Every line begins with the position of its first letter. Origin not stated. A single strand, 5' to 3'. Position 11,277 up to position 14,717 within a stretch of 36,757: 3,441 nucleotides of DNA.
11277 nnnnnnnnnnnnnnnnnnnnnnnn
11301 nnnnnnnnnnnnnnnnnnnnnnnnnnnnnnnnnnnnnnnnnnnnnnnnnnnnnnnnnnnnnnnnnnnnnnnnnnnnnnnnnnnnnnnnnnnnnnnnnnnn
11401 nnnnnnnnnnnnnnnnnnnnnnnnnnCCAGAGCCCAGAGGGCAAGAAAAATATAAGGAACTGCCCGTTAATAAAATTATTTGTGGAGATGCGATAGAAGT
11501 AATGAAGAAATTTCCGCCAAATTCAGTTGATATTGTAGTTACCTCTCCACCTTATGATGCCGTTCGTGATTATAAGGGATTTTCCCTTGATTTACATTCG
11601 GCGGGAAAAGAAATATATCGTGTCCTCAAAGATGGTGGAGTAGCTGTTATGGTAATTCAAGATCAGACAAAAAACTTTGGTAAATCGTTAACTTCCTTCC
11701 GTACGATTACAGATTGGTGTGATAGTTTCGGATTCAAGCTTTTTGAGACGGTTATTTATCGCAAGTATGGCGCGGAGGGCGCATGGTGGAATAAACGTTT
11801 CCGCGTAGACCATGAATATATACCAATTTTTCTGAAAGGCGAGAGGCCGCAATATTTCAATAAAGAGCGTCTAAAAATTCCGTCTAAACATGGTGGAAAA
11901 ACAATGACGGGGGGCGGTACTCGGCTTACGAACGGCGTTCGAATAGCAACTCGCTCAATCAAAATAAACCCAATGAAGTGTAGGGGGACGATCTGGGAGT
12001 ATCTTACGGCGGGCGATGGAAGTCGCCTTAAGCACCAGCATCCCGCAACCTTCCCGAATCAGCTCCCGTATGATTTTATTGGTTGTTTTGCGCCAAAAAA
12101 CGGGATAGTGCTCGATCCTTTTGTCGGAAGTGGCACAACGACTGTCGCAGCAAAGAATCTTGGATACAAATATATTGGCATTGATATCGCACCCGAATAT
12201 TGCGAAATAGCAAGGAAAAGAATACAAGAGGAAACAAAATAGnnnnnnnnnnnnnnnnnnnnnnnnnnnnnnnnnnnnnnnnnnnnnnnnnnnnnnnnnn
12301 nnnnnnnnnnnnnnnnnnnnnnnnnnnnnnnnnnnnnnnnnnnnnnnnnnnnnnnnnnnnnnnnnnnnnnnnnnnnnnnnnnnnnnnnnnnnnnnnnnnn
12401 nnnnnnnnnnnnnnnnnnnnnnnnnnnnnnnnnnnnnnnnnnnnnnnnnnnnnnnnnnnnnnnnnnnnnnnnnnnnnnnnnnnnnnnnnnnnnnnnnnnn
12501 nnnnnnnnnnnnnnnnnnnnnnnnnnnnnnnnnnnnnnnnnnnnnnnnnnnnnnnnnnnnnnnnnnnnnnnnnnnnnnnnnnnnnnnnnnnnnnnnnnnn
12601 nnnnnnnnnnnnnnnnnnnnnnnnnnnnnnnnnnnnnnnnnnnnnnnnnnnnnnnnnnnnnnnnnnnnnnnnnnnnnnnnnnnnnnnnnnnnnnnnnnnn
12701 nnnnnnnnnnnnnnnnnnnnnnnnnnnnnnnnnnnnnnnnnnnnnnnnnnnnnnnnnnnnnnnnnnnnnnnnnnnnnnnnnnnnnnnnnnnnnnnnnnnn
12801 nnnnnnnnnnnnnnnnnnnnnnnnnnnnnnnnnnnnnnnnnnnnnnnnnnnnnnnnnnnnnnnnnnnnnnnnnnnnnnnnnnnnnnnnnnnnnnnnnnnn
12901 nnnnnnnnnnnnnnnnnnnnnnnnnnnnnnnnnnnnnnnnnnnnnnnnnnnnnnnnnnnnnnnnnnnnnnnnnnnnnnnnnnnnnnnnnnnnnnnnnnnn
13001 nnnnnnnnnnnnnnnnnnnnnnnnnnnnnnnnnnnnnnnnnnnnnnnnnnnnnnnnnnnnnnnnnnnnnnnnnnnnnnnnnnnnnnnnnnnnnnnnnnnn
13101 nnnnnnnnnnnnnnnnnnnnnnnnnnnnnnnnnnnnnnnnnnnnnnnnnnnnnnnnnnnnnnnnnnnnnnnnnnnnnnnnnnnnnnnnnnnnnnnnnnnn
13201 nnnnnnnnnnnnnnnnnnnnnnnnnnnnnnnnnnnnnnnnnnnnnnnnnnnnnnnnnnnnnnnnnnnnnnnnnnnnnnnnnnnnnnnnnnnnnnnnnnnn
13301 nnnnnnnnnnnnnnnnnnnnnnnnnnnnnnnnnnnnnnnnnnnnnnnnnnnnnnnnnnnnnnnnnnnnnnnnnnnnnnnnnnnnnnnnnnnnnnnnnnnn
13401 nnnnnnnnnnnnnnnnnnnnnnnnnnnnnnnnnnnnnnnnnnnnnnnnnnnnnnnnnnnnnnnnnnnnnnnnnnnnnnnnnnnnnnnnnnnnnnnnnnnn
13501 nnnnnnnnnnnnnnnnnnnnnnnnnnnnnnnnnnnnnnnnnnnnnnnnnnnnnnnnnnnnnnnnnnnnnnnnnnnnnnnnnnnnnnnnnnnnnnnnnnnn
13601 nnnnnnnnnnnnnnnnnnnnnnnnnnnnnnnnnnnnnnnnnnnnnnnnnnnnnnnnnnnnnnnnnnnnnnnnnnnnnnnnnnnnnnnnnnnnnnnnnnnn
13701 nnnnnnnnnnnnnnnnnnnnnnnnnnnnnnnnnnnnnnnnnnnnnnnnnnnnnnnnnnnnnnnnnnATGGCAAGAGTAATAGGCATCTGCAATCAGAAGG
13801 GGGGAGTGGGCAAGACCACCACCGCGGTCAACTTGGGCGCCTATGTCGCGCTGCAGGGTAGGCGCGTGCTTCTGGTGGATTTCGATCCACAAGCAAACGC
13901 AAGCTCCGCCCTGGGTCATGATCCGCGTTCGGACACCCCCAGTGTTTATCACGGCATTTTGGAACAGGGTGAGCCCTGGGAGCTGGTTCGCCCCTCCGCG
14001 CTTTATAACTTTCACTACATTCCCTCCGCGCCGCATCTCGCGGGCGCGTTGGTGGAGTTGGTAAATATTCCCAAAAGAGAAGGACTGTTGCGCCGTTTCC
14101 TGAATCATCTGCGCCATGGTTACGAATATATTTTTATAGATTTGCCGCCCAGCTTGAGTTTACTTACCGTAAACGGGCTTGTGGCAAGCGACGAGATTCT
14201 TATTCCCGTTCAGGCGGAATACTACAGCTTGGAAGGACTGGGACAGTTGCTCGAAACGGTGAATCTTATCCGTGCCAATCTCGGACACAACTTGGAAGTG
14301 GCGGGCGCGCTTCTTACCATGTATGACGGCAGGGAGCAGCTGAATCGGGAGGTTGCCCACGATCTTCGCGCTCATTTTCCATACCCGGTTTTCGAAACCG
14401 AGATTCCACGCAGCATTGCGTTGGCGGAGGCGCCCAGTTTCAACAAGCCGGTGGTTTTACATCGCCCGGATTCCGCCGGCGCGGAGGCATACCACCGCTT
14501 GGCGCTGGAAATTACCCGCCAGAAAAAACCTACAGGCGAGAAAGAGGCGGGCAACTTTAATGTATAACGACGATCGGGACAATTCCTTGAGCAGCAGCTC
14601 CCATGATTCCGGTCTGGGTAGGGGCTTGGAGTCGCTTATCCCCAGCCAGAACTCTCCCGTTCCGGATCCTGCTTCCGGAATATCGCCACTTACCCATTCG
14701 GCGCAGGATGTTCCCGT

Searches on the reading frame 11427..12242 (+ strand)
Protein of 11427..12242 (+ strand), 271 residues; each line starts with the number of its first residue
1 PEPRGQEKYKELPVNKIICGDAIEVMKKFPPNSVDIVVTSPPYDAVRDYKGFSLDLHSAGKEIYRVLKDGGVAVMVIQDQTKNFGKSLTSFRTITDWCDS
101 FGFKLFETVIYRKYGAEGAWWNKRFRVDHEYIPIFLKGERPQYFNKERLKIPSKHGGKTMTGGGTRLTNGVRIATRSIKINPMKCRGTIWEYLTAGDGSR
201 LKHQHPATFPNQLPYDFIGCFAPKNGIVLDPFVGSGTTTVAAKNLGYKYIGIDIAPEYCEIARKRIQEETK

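Call 27: search_solved_structures(query=window:11427-12242:+, max_evalue=0.001)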
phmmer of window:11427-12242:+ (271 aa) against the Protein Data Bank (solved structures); distinct sequences matched with E-value up to 0.001: 14.
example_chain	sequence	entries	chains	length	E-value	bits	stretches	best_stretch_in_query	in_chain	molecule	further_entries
2zie_A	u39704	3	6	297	3.4e-22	82.3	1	12-269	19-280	Putative modification methylase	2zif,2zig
8s9n_A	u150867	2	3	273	2.9e-15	59.6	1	201-266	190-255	DNA cytosine-N4 methyltransferase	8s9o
8s9m_A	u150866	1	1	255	8e-15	58.1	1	201-266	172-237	DNA cytosine-N4 methyltransferase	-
6pbd_A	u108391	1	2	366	3.2e-14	56.1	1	195-267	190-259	Modification methylase CcrMI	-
1boo_A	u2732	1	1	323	9.5e-13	51.3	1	204-263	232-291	PROTEIN (N-4 CYTOSINE-SPECIFIC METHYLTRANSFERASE PVU II)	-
9c3u_A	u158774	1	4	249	1.3e-12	50.8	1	28-266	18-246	Methyltransferase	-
8urk_A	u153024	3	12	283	1.9e-12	50.3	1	28-267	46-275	Methyltransferase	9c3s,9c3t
5hfj_A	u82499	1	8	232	1.6e-11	47.3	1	202-266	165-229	Adenine specific DNA methyltransferase (DpnA)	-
5hek_A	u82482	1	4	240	1.7e-11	47.2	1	202-266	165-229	Adenine specific DNA methyltransferase (DpnA)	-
1g60_A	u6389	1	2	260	9.2e-10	41.5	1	13-262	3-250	Adenine-specific Methyltransferase MboIIA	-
5e71_A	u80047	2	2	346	5.9e-08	35.6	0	19-94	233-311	N2, N2-dimethylguanosine tRNA methyltransferase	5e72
8vyd_A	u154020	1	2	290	6.8e-06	28.8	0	16-80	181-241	SAM-dependent methyltransferase, UPF0020 family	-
1eg2_A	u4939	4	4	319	0.00058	22.5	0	19-266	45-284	MODIFICATION METHYLASE RSRI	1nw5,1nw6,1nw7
1nw8_A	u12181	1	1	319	0.00067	22.3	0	19-266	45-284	MODIFICATION METHYLASE RSRI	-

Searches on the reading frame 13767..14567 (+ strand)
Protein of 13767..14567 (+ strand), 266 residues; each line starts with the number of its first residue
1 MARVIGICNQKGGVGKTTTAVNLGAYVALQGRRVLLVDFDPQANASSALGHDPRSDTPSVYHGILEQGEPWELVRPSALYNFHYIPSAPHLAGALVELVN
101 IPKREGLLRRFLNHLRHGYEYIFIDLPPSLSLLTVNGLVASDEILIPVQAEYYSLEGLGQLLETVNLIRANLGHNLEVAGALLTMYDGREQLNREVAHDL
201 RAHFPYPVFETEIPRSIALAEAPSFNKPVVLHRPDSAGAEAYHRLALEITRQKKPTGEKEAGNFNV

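Call 4: search_protein_families(library=pfam, proteins=[window:13767-14567:+], max_evalue=0.01)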
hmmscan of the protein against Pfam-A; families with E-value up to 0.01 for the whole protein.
window:13767-14567:+ (266 aa): 9 families
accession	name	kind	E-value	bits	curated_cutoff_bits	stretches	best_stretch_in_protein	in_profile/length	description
PF13614.12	AAA_31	-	2.2e-54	184.5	27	1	3-178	2-177/177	AAA domain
PF01656.29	CbiA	-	1.3e-28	99.9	25.4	1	5-229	1-125/125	CobQ/CobB/MinD/ParA nucleotide binding domain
PF06564.18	CBP_BcsQ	-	6.9e-11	42.5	21.3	1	6-246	5-230/234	Cellulose biosynthesis protein BcsQ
PF00142.24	Fer4_NifH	-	3.8e-09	36.9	25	1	10-51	7-48/271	4Fe-4S iron sulfur cluster binding proteins, NifH/frxC family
PF10609.15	ParA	-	4.6e-09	36.5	27.1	1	3-40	4-41/246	NUBPL iron-transfer P-loop NTPase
PF02374.21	ArsA_ATPase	-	3.9e-06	26.7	24.3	1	10-51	8-49/305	Anion-transporting ATPase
PF09140.17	MipZ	-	6.1e-06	26.2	20.7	1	4-43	2-41/262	ATPase MipZ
PF07015.17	VirC1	-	0.00016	21.5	24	1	4-40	3-39/231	VirC1 protein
PF16575.11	CLP1_P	-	0.00062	20.1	26.6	0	13-43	4-34/188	mRNA cleavage and polyadenylation factor CLP1 P-loop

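Call 49: find_related_loci(query=window:13767-14567:+, collection=metagenome_contigs, flank=8000)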
Query window:13767-14567:+ (266 aa) in metagenome_contigs; peptide patterns used: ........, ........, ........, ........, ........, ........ (x = any residue, [..] = any of these).
600 stretches matched a pattern (row limit reached: there are more); 584 encode a relative of the query (tblastn E <= 1e-3); the best 80 are kept; 80 distinct loci.
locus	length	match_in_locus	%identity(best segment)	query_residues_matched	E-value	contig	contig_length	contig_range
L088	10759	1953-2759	76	1-266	2e-133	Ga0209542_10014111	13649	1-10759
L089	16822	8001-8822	67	1-266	2e-125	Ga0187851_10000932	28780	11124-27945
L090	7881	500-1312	68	1-266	5e-125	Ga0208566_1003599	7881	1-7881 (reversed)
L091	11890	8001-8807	70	1-266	2e-124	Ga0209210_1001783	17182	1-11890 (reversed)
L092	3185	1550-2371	67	1-266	2e-128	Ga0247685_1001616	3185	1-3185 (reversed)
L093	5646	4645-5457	67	1-266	8e-124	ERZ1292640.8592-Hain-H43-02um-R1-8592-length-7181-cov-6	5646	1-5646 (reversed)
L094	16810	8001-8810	67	1-266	3e-123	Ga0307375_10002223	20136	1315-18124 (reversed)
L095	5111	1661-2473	67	1-266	1e-123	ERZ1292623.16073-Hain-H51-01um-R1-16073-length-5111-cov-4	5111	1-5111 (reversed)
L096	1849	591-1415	68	1-266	2e-130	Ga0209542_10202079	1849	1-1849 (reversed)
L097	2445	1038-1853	66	1-266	6e-127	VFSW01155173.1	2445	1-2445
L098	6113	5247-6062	66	1-266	1e-120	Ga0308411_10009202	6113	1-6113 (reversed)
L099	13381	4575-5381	70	1-266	5e-120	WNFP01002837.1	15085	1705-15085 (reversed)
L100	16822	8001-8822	67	1-266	4e-120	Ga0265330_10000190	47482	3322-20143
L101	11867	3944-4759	68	1-266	9e-120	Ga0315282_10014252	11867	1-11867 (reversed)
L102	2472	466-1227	70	1-254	6e-124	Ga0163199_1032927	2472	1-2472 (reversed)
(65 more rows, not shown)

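Call 78: search_protein_families(library=pfam, proteins=[L088:226-1845:+, L093:2472-3098:-, L093:3100-4383:-], max_evalue=0.001)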
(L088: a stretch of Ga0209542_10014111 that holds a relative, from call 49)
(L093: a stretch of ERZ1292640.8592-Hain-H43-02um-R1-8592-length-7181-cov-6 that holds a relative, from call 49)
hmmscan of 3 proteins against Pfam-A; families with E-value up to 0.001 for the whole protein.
L088:226-1845:+ (539 aa): 3 families
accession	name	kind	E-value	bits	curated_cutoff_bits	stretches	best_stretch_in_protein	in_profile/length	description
PF00239.26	Resolvase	-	3.2e-22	79.6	23.3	1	20-167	2-145/145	Resolvase, N terminal domain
PF07508.19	Recombinase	-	1.4e-13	51.4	21.1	1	190-276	3-102/102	Recombinase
PF13408.12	Zn_ribbon_recom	-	9.3e-09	36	25.3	1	290-338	2-49/58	Recombinase zinc beta ribbon domain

L093:2472-3098:- (208 aa): 1 family
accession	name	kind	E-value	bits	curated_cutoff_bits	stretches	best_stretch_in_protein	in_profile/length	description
PF09568.16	RE_MjaI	-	6.9e-43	146.8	22.7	1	4-177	1-164/164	MjaI restriction endonuclease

L093:3100-4383:- (427 aa): 2 families
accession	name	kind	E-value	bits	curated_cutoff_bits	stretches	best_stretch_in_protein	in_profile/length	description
PF01555.25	N6_N4_Mtase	-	6.7e-46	157.4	26.7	1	23-254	1-221/221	DNA methylase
PF00565.23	SNase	-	5.6e-05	24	21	1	343-419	2-87/107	Staphylococcal nuclease homologue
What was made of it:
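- On tRNA-associated genomic island: A serine integrase sits at the same tRNA in relative L088 (call 78).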

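Call 79: search_protein_families(library=padloc, proteins=[L093:2472-3098:-, L093:3100-4383:-, L088:226-1845:+], max_evalue=0.001)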
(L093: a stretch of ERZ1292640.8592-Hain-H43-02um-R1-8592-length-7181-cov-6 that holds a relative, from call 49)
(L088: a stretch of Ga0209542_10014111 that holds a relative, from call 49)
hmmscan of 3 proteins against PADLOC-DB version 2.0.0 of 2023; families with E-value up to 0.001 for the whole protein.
L093:2472-3098:- (208 aa): 2 families
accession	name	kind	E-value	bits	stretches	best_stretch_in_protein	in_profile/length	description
PDLC03450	REase_II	-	2.4e-24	84.1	1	28-208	3-194/197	Type II restriction enzyme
PDLC03519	REase_II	-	3.3e-12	44.6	1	6-159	41-192/222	Type II restriction enzyme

L093:3100-4383:- (427 aa): 62 families (the best 25 are shown)
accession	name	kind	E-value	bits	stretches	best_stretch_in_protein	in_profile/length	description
PDLC03259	MTase_II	-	9.4e-186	615.7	1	3-424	2-421/423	Type II methyltransferase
PDLC03353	MTase_II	-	8.4e-72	239.8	1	3-263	8-257/260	Type II methyltransferase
PDLC03350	MTase_II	-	4.8e-68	227.9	1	4-260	56-299/312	Type II methyltransferase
PDLC03283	MTase_II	-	4.7e-57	191.8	1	1-325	1-339/352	Type II methyltransferase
PDLC03387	MTase_II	-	9e-41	137.9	1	4-258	11-277/289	Type II methyltransferase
PDLC03260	MTase_II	-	9.7e-33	111.5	2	146-283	201-332/349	Type II methyltransferase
PDLC03371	MTase_II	-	2.5e-30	103.9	1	3-261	9-257/260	Type II methyltransferase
PDLC03252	MTase_II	-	5.5e-27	93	1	6-255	92-352/365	Type II methyltransferase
PDLC03299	MTase_II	-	5e-26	89.9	2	185-258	181-259/296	Type II methyltransferase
PDLC03246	MTase_II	-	3.8e-25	86.8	1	14-254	123-364/376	Type II methyltransferase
PDLC03236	MTase_II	-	1.3e-21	74.7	1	4-252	649-895/912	Type II methyltransferase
PDLC03336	MTase_II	-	2e-20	71.3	2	10-82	34-107/421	Type II methyltransferase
PDLC03316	MTase_II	-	6.9e-20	69.4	1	4-149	37-175/390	Type II methyltransferase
PDLC03303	MTase_II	-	3.7e-19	66.7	1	4-125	3-123/668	Type II methyltransferase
PDLC03363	MTase_II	-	1.6e-18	65.2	1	167-280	24-142/294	Type II methyltransferase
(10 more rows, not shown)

L088:226-1845:+ (539 aa): 0 families
